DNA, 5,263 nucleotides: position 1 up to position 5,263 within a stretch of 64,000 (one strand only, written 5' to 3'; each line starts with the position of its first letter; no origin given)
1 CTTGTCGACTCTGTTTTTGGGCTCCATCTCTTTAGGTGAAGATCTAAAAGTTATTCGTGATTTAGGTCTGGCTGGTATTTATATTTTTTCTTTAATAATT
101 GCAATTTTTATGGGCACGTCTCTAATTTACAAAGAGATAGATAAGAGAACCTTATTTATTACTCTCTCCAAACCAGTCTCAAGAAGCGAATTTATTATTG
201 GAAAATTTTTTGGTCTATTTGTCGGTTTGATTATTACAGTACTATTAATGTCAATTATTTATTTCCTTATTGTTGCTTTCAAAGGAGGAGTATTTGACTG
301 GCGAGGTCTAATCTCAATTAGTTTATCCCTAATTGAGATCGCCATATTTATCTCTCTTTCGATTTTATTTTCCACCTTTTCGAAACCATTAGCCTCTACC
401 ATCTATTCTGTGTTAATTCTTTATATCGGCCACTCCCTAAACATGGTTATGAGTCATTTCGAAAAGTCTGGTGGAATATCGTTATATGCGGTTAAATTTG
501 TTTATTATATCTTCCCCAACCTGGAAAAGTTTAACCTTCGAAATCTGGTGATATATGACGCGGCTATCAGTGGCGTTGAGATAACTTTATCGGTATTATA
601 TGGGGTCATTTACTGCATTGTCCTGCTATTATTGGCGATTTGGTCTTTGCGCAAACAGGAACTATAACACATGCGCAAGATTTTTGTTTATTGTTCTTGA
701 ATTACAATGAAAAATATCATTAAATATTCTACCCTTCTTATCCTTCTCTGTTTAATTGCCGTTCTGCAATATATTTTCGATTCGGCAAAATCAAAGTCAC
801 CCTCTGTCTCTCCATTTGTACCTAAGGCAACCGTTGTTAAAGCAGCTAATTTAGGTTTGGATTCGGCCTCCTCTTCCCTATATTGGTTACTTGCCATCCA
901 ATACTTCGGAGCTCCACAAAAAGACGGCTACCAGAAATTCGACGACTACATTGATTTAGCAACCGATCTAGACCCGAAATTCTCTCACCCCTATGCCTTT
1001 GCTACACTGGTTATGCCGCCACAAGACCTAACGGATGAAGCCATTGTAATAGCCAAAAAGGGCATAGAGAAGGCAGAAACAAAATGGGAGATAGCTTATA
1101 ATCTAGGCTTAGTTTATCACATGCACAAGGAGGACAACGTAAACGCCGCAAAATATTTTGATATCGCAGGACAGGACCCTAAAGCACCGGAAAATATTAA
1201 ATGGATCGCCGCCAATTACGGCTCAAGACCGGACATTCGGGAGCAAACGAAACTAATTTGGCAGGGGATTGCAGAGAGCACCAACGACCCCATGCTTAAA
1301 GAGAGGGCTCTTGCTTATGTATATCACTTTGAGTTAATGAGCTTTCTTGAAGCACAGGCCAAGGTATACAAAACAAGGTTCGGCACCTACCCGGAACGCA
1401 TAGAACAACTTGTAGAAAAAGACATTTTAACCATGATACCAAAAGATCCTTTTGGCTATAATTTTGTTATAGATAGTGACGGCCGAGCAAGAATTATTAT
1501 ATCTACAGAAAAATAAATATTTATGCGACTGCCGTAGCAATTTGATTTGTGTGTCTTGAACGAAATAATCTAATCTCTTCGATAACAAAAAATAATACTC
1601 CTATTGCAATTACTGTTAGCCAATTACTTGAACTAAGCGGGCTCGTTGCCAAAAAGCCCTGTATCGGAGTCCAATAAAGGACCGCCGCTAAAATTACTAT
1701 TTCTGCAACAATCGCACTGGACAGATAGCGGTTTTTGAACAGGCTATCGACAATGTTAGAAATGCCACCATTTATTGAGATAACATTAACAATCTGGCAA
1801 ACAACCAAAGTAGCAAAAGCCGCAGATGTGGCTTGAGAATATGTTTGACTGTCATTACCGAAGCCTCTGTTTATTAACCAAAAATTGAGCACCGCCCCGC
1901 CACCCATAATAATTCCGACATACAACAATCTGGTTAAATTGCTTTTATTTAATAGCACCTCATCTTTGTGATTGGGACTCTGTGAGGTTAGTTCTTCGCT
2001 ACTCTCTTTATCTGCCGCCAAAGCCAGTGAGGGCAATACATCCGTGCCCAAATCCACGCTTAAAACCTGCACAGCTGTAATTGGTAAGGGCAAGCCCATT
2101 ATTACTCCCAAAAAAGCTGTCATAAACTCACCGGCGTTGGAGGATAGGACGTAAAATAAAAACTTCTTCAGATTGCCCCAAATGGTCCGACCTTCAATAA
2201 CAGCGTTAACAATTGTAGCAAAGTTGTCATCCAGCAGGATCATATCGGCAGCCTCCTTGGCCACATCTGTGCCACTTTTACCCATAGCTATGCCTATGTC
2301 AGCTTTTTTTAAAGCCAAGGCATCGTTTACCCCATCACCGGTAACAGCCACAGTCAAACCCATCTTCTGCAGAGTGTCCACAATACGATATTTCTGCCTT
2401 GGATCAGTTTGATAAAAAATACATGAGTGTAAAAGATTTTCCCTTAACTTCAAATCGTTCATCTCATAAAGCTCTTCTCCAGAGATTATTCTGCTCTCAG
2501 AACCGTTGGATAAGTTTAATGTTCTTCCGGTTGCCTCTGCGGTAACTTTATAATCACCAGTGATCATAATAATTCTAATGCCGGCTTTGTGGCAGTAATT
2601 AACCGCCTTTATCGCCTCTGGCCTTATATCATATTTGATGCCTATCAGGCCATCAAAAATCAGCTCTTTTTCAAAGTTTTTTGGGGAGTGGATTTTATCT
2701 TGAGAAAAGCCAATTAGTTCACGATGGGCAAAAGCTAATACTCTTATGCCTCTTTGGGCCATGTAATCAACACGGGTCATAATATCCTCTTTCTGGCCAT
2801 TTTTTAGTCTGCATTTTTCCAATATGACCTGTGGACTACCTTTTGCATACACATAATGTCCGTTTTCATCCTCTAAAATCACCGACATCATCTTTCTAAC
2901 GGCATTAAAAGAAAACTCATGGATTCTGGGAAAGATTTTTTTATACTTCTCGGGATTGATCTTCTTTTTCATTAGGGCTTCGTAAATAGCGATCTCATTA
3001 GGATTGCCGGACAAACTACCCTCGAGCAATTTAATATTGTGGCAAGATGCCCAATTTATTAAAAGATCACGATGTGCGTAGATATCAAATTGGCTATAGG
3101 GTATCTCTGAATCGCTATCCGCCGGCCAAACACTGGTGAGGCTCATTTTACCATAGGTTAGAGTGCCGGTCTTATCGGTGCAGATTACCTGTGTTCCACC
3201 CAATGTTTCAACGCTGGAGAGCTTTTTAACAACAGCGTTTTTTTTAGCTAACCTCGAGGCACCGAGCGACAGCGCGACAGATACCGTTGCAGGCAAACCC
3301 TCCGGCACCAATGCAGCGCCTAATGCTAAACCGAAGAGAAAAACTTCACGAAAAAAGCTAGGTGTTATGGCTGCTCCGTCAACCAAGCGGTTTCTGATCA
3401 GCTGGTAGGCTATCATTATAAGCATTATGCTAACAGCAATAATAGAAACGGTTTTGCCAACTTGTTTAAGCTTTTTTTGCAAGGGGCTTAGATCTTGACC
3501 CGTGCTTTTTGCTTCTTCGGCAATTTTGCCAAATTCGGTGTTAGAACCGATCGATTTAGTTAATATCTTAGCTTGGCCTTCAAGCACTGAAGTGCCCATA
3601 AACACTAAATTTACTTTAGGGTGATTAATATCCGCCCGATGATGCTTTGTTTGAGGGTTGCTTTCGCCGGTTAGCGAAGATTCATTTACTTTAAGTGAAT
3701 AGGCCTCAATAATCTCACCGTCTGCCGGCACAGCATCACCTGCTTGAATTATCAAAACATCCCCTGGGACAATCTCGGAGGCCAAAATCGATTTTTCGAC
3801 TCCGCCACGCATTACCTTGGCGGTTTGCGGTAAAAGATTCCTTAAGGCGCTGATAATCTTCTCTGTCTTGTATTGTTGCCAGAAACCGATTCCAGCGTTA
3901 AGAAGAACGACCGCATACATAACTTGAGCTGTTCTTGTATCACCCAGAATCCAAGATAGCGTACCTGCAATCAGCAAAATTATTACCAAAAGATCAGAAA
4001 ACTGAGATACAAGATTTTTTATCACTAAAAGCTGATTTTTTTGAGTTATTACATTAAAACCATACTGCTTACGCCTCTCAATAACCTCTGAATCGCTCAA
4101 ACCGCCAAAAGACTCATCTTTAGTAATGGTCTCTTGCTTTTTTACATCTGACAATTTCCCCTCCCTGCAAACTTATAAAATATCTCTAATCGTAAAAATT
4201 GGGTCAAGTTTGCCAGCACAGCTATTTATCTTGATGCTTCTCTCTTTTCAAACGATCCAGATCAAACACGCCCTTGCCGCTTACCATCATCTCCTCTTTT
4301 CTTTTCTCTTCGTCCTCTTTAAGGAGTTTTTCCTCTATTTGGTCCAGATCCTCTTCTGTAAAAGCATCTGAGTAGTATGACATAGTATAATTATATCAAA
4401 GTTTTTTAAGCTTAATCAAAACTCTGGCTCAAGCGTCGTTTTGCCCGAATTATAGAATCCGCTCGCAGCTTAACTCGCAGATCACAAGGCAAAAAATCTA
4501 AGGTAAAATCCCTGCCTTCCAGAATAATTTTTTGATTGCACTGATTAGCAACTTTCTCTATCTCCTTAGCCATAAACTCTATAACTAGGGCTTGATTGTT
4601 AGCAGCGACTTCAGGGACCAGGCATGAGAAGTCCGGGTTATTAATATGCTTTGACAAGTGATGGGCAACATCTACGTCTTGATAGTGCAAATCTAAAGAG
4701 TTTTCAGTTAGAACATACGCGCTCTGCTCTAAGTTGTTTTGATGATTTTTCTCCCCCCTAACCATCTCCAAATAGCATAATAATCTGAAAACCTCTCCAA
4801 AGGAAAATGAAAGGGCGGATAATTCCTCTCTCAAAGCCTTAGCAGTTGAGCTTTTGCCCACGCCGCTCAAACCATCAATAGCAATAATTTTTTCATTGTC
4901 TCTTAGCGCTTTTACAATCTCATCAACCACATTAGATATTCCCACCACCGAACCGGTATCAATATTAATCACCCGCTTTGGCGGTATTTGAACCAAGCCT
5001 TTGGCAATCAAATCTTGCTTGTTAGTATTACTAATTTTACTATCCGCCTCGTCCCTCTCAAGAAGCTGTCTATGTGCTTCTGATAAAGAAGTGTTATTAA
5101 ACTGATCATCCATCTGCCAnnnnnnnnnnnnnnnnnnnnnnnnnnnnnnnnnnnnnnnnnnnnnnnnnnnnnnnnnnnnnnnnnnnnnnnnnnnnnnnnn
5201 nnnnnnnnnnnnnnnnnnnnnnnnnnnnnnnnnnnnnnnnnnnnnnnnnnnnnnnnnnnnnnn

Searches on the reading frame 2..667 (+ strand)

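Call 70: search_protein_families(library=pfam, proteins=[window:2-667:+], max_evalue=0.001)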
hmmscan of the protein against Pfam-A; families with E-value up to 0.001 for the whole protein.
window:2-667:+ (221 aa): 4 families
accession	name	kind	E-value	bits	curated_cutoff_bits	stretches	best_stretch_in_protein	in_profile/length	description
PF12679.13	ABC2_membrane_2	-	9.8e-14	51.7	27.2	1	12-221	60-283/283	ABC-2 family transporter protein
PF12730.13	ABC2_membrane_4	-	2.4e-05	24.8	27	1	26-139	56-171/179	ABC-2 family transporter protein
PF12698.13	ABC2_membrane_3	-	6.1e-05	22.7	31.6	1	23-214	165-347/347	ABC-2 family transporter protein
PF13346.12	ABC2_membrane_5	-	7.9e-05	22.7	25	1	25-154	38-165/205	ABC-2 family transporter protein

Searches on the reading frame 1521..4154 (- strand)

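Call 19: search_protein_families(library=pfam, proteins=[window:1521-4154:-], max_evalue=0.001)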
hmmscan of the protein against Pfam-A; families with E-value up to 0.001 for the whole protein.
window:1521-4154:- (877 aa): 6 families
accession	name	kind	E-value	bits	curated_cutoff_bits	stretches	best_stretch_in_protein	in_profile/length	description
PF00122.25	E1-E2_ATPase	-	3.9e-47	160.5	28.1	1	107-305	2-181/181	E1-E2 ATPase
PF00689.26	Cation_ATPase_C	-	4.9e-37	127.8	27.3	1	689-862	1-172/175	Cation transporting ATPase, C-terminus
PF13246.12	Cation_ATPase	-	3.3e-16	59.5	21.7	1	375-449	13-89/91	Cation transport ATPase (P-type)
PF00702.32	Hydrolase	-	1.3e-15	58.8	26.4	1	322-619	2-191/191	haloacid dehalogenase-like hydrolase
PF00690.31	Cation_ATPase_N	-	8.4e-12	45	20.4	1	17-67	19-69/69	Cation transporter/ATPase, N-terminus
PF08282.18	Hydrolase_3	-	0.00076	19.7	20.9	0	601-650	205-253/255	haloacid dehalogenase-like hydrolase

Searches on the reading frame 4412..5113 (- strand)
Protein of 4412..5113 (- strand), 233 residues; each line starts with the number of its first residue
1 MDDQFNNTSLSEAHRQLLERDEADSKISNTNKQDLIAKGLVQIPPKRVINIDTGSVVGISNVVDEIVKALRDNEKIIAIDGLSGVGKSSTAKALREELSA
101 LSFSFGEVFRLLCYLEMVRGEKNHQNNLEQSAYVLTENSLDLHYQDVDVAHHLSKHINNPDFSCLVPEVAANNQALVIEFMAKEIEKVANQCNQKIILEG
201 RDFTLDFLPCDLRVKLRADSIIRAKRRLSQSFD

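Call 70: search_protein_families(library=pfam, proteins=[window:4412-5113:-], max_evalue=0.001)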
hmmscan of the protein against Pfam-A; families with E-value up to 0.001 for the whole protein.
window:4412-5113:- (233 aa): 2 families
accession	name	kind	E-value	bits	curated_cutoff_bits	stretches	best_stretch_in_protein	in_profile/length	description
PF02224.24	Cytidylate_kin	-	7.3e-19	68.8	26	1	77-230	1-150/211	Cytidylate kinase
PF13238.12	AAA_18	-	7.3e-06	26.9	29.4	1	77-226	1-107/128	AAA domain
